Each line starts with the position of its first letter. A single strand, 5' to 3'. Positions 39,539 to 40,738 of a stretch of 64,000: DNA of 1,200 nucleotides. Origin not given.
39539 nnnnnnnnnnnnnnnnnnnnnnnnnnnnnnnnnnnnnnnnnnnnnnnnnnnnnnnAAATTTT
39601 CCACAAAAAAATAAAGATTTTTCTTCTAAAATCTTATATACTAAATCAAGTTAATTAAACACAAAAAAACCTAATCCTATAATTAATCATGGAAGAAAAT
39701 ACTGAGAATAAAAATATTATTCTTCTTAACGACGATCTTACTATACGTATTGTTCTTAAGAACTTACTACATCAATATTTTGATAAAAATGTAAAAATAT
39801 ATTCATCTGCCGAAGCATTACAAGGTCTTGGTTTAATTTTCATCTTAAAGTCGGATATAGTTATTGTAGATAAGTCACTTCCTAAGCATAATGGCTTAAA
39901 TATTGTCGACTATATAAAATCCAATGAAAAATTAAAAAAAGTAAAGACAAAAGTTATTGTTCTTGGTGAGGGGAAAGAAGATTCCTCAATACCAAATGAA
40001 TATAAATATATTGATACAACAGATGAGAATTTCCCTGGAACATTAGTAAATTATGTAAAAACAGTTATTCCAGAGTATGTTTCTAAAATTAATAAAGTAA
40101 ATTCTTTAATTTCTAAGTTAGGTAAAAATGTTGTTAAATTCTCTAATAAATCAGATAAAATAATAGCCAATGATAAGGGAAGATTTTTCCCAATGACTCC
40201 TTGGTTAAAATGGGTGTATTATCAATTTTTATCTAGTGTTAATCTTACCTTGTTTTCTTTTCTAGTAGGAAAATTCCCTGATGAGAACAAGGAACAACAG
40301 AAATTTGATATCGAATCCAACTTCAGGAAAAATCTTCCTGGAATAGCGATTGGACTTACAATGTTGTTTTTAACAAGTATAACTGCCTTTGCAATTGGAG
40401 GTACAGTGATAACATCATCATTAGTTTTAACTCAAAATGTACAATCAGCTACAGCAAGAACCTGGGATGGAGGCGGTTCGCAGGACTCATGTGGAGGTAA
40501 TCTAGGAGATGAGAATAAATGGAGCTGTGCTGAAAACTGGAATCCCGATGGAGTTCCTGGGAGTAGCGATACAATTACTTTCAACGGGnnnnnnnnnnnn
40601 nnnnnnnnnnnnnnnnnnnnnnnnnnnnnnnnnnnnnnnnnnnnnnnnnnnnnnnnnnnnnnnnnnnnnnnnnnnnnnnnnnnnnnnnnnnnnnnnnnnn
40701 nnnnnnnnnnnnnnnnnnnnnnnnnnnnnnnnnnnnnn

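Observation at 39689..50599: Giant 3636-aa surface-type protein whose N-terminus is a CheY-like receiver domain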

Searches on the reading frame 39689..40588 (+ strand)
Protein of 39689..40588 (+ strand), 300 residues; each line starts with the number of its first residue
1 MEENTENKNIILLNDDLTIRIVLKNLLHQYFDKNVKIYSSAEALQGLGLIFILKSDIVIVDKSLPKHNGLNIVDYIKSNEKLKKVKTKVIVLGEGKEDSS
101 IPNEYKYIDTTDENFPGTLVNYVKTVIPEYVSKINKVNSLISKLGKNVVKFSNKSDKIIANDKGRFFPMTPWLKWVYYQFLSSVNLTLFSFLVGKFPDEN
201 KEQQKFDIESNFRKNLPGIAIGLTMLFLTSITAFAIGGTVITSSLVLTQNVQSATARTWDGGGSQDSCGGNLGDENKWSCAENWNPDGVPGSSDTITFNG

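Call 11: find_homologous_proteins(query=window:39689-40588:+, max_evalue=0.001)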
Query seq(300 aa): 1877 candidates shared short words with the query, none scored E <= 0.001.

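Call 19: find_related_loci(query=window:39689-40588:+, collection=genome_contigs, flank=10000)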
Query window:39689-40588:+ (300 aa) in genome_contigs; peptide patterns used: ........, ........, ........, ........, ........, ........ (x = any residue, [..] = any of these).
45 stretches matched a pattern, but none encodes a relative of the query by tblastn (E <= 1e-3).

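Call 21: search_protein_representatives(protein=window:39689-40588:+)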
Query: 300 residues. Proteins with E-value up to 0.001 (for the whole library): 393; up to 1e-10: 176; up to 1e-30: 12. The best 150 are listed.
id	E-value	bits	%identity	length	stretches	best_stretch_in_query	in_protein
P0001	5.4e-193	656.1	100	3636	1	1-300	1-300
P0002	1.1e-47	179.2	38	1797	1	5-300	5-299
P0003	4.0e-44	167.5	37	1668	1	8-300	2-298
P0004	1.9e-42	162.0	36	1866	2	3-300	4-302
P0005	8.1e-41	156.6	34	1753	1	6-299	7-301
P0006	4.4e-40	154.2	36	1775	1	3-300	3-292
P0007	1.6e-39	152.4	34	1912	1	8-300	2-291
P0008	6.6e-39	150.4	35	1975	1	9-300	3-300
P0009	2.8e-35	138.5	36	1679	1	7-300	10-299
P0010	1.0e-34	136.6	34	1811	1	1-299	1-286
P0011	3.2e-34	135.0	43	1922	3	228-300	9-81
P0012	1.1e-33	133.3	39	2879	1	7-300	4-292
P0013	1.1e-30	123.3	32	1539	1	7-299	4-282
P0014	1.4e-30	123.1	34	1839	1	8-300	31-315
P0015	3.7e-30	121.6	33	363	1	7-299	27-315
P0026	1.5e-25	106.6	35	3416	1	3-300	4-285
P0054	3.3e-21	92.3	42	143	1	9-129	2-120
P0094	7.0e-17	78.1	30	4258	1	7-244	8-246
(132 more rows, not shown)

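Call 22: predict_structure(protein=window:39689-40477:+)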
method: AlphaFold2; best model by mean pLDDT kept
length: 263 residues; sequences in the alignment: 1
mean_pLDDT: 47.1   pTM: 0.36
mean pLDDT of the five models: 47.1, 43.1, 42.8, 39.0, 37.9
residues with pLDDT >= 90: 0; 70-90: 16; 50-70: 87; < 50: 160
segments of 3 or more residues with pLDDT < 50: 1-55, 115-117, 128-212, 241-244
pLDDT, mean of each block of 10 residues (from residue 1): 29 30 39 36 36 52 53 61 58 73 73 55 51 34 35 41 42 46 42 40 43 50 51 53 50 55 46
secondary structure, 60 per line:
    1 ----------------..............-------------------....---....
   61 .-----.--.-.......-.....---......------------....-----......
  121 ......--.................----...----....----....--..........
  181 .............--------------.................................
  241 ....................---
elements in order: H17-30 E50-53 E57-61 H72-78 H80-84 E88-93 E106-109 H115-126 H129-145 E150-152 E157-160 E165-168 H171-193 H208-260

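Call 26: find_encoding_contigs(protein=P0001, flank=3000, max_places=3)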
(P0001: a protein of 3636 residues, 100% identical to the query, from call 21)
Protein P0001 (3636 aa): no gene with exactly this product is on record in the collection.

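Call 27: list_cluster_members(proteins=[P0001, P0002, P0003, P0004, P0006, P0008, P0012, P0026, P0094, P0054])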
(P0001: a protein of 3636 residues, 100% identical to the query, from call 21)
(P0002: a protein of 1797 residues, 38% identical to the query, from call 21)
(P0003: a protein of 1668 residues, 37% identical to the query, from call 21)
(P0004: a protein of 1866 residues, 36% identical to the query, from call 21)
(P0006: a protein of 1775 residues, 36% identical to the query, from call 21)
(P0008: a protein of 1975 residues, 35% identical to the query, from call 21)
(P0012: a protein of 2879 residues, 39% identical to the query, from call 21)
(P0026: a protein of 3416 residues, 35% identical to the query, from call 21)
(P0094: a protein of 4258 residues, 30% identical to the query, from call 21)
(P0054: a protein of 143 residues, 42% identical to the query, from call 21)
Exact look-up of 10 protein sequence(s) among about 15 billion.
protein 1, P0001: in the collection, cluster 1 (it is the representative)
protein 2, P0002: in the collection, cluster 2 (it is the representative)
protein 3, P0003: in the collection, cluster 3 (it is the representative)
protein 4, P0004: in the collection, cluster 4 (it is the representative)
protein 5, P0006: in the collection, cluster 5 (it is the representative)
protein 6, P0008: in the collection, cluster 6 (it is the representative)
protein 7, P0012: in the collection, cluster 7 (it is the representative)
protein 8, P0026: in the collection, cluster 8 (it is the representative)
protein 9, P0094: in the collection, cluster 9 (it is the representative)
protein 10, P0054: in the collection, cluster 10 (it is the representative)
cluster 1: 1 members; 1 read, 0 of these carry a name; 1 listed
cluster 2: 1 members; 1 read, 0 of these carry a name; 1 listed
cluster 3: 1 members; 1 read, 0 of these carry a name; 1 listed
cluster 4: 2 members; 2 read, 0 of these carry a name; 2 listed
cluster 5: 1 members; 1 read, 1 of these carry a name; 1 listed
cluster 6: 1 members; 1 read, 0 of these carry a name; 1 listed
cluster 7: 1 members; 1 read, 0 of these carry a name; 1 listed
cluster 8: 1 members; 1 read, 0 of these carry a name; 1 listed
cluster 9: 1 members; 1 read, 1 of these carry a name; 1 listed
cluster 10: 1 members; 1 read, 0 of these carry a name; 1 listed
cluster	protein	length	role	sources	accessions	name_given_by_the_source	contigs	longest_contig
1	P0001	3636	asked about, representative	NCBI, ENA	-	-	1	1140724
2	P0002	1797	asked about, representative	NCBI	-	-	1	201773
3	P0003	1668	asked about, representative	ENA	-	-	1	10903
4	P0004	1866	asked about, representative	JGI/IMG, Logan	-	-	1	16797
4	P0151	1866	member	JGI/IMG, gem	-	-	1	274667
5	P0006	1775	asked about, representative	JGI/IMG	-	hypothetical protein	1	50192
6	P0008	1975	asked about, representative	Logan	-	-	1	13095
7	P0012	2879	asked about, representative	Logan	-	-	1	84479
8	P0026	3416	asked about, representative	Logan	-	-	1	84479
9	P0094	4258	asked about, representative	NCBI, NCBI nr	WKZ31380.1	MAG: tandem-95 repeat protein [Candidatus Dojkabacteria bacterium]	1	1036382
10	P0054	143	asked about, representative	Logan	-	-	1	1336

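Call 28: find_encoding_contigs(protein=P0012, flank=10000, max_places=2)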
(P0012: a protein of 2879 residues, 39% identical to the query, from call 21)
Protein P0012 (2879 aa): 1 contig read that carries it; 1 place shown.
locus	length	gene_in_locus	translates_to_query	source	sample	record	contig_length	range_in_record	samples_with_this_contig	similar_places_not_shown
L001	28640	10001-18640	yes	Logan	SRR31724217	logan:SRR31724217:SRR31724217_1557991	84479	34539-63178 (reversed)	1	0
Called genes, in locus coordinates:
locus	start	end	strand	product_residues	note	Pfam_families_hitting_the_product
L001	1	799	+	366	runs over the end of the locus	PF00512:HisKA, PF02518:HATPase_c, PF13589:HATPase_c_3 (weak)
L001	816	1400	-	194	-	PF07987:DUF1775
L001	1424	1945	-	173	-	-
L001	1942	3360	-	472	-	PF01794:Ferric_reduct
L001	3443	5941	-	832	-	PF03724:META, PF16640:Big_3_5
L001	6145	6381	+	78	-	-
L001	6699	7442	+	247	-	-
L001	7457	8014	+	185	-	-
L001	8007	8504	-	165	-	-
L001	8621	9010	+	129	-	PF08570:DUF1761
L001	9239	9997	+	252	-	PF00072:Response_reg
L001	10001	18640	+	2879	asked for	PF00072:Response_reg (weak)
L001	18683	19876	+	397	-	-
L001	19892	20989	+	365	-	-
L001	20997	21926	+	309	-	PF06280:fn3_5 (weak)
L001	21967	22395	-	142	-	PF08327:AHSA1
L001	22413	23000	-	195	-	-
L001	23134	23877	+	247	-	PF13489:Methyltransf_23, PF01209:Ubie_methyltran (weak), PF05219:DREV (weak), PF06325:PrmA (weak), PF13847:Methyltransf_31, PF08241:Methyltransf_11, PF08242:Methyltransf_12, PF13649:Methyltransf_25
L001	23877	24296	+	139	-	PF00293:NUDIX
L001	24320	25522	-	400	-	-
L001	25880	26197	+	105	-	-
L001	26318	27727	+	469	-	PF03062:MBOAT, PF13813:MBOAT_2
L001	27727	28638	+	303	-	PF04311:DUF459, PF13472:Lipase_GDSL_2 (weak)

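Call 29: find_encoding_contigs(protein=P0002, flank=10000, max_places=2)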
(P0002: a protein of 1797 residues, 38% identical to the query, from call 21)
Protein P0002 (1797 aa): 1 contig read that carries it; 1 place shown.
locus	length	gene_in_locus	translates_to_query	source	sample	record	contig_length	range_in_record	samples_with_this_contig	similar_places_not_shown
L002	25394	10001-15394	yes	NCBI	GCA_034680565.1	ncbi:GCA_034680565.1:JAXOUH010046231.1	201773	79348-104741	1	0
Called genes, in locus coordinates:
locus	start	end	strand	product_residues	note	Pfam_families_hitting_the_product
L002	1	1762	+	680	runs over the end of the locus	PF17191:RecG_wedge, PF04851:ResIII, PF00270:DEAD, PF00271:Helicase_C, PF22590:Cas3-like_C_2 (weak), PF19833:RecG_dom3_C (weak)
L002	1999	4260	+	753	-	PF10102:DUF2341, PF13385:Laminin_G_3, PF02210:Laminin_G_2 (faint)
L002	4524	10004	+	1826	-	PF00072:Response_reg (weak), PF19077:Big_13 (weak)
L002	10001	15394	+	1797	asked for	-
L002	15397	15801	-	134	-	PF22296:bAvd (weak), PF05635:23S_rRNA_IVP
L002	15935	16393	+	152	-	PF00588:SpoU_methylase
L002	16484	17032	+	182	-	PF03602:Cons_hypoth95, PF02086:MethyltransfD12 (faint), PF02005:TRM (weak), PF05175:MTS (weak), PF13649:Methyltransf_25, PF13847:Methyltransf_31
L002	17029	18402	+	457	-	-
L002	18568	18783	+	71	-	-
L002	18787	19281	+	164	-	PF01029:NusB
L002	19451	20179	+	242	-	PF22935:RM44_endonuclase (weak), PF14622:Ribonucleas_3_3, PF00636:Ribonuclease_3, PF00035:dsrm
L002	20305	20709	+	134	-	PF00886:Ribosomal_S16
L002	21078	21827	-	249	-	PF04350:PilO (weak)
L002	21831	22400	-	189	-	-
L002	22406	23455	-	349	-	PF11104:PilM_2, PF06723:MreB_Mbl (faint), PF14450:FtsA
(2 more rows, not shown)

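Call 42: predict_structure(alignment_id=A1)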
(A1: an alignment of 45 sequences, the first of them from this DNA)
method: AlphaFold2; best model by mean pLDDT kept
length: 262 residues; sequences in the alignment: 45
mean_pLDDT: 91.9   pTM: 0.84
mean pLDDT of the five models: 91.9, 90.9, 90.1, 89.7, 89.3
residues with pLDDT >= 90: 214; 70-90: 33; 50-70: 15; < 50: 0
segments of 3 or more residues with pLDDT < 50: none
pLDDT, mean of each block of 10 residues (from residue 1): 87 97 97 97 96 97 93 94 95 96 97 97 97 93 96 94 76 92 94 94 96 87 92 95 83 66 58
secondary structure, 60 per line:
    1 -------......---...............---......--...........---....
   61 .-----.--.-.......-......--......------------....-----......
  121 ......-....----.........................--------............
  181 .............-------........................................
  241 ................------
elements in order: E8-13 H17-30 E35-40 H43-53 E57-61 H72-78 H80-85 E88-93 E106-109 H115-126 H136-160 H169-193 H201-256

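Call 46: fold_search(model_id=the predicted structure, library=pdb)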
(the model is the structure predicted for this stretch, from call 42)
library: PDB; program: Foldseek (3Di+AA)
matches with E <= 10: 893; with E <= 0.001: 235
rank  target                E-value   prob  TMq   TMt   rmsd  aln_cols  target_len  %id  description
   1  8p6f_B                6.3e-07  1.00  0.37  0.20  20.0       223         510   16  Crystal structure of PorX-Fj (released 2024-04-03)
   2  8p6f_A                9.0e-07  1.00  0.36  0.20  19.9       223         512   17  Crystal structure of PorX-Fj (released 2024-04-03)
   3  8tef_A                9.0e-07  1.00  0.34  0.18  16.9       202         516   16  PorX primitive monoclinic crystal form (released 2024-04-17)
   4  8tef_C                9.0e-07  1.00  0.36  0.20  20.3       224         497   16  PorX primitive monoclinic crystal form (released 2024-04-17)
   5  8thp_A                1.5e-06  1.00  0.37  0.20  20.1       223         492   16  PorX phosphatase null mutant (T271V) (released 2024-04-17)
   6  8ted_B                1.5e-06  1.00  0.36  0.19  19.7       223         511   16  PorX primitive orthorhombic crystal form (released 2024-04-17)
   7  8ted_A                1.6e-06  1.00  0.37  0.20  19.4       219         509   17  PorX primitive orthorhombic crystal form (released 2024-04-17)
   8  8tfm_A                1.7e-06  1.00  0.36  0.20  19.9       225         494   16  PorX with Zn (primitive orthorhombic crystal form) (released 2024-04-17)
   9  8thp_B                2.0e-06  1.00  0.36  0.20  20.0       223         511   16  PorX phosphatase null mutant (T271V) (released 2024-04-17)
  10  8tff_B                2.1e-06  1.00  0.37  0.20  19.4       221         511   16  PorX with BeF3 phosphate analog (released 2024-04-17)
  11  8tff_A                3.4e-06  1.00  0.37  0.20  19.4       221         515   16  PorX with BeF3 phosphate analog (released 2024-04-17)
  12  8tef_D                3.6e-06  1.00  0.35  0.19  16.7       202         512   14  PorX primitive monoclinic crystal form (released 2024-04-17)
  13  7pvk_A                9.1e-06  1.00  0.36  0.19  17.4       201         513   14  X-ray structure of dimeric PorX (T272A mutant), in complex with pGpG. (released 2022-12-14)
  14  6lgq_D                1.4e-05  1.00  0.38  0.44  15.4       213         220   14  The crystal complex structure of histidine kinase and response regulator (released 2020-12-09)
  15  7pv7_B                1.4e-05  1.00  0.35  0.19  19.1       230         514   14  Crystal structure of dimeric Porphyromonas gingivalis PorX, a type 9 secretion system response regulator. (released 2022-12-14)
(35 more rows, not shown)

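Call 52: find_encoding_contigs(protein=P0094, flank=10000, max_places=2)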
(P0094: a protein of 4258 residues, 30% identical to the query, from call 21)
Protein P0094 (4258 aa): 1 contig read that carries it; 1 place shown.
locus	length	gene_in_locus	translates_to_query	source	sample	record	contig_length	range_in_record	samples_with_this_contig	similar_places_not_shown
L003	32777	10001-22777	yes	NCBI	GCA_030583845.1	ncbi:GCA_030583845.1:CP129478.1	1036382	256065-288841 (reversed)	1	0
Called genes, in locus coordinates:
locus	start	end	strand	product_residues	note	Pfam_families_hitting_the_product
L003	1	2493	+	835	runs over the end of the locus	PF17757:UvrB_inter, PF02559:CarD_TRCF_RID, PF04851:ResIII, PF00270:DEAD, PF00271:Helicase_C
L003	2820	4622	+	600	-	PF13177:DNA_pol3_delta2, PF12775:AAA_7 (faint), PF00004:AAA, PF07728:AAA_5 (weak), PF22608:DNAX_ATPase_lid (weak), PF12169:DNA_pol3_gamma3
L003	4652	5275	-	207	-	PF21176:RecR_HhH, PF02132:RecR_ZnF (weak), PF01751:Toprim, PF13662:Toprim_4, PF21175:RecR_C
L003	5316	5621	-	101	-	PF02575:YbaB_DNA_bd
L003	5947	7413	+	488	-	PF01406:tRNA-synt_1e, PF09334:tRNA-synt_1g (faint), PF23493:CysS_C (weak)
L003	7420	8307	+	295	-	PF11858:DUF3378 (weak), PF01351:RNase_HII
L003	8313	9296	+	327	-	PF00005:ABC_tran, PF13304:AAA_21 (weak)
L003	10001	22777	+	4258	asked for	PF00072:Response_reg, PF05048:NosD (faint), PF13229:Beta_helix (weak), PF13229:Beta_helix, PF17892:Cadherin_5 (weak), PF17963:Big_9, PF17803:Cadherin_4 (weak), PF17963:Big_9, +1 more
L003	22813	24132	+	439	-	PF00079:Serpin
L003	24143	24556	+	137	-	PF02629:CoA_binding, PF13380:CoA_binding_2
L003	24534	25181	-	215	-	-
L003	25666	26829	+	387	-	PF05970:PIF1, PF13191:AAA_16 (weak), PF13604:AAA_30, PF24883:NPHP3_N (weak), PF09848:SLFN-g3_helicase (faint), PF13245:AAA_19, PF01443:Viral_helicase1 (faint), PF13538:UvrD_C_2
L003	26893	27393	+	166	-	-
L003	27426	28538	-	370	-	-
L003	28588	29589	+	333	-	PF00246:Peptidase_M14 (weak), PF24827:AstE_AspA_cat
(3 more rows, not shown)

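Call 53: find_encoding_contigs(protein=P0011, flank=10000, max_places=2)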
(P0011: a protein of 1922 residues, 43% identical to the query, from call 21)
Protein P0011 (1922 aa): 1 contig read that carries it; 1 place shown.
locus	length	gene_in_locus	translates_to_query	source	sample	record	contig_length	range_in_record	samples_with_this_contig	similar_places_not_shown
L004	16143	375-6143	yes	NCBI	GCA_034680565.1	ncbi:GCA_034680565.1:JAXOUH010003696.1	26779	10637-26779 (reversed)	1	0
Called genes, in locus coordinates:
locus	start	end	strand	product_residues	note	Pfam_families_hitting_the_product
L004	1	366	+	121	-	?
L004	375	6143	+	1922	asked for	-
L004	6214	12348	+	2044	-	PF00072:Response_reg, PF13620:CarboxypepD_reg (weak), PF13715:CarbopepD_reg_2 (weak), PF13620:CarboxypepD_reg (weak)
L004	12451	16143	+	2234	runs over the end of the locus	PF00072:Response_reg, PF08308:PEGA (faint), PF13715:CarbopepD_reg_2 (faint)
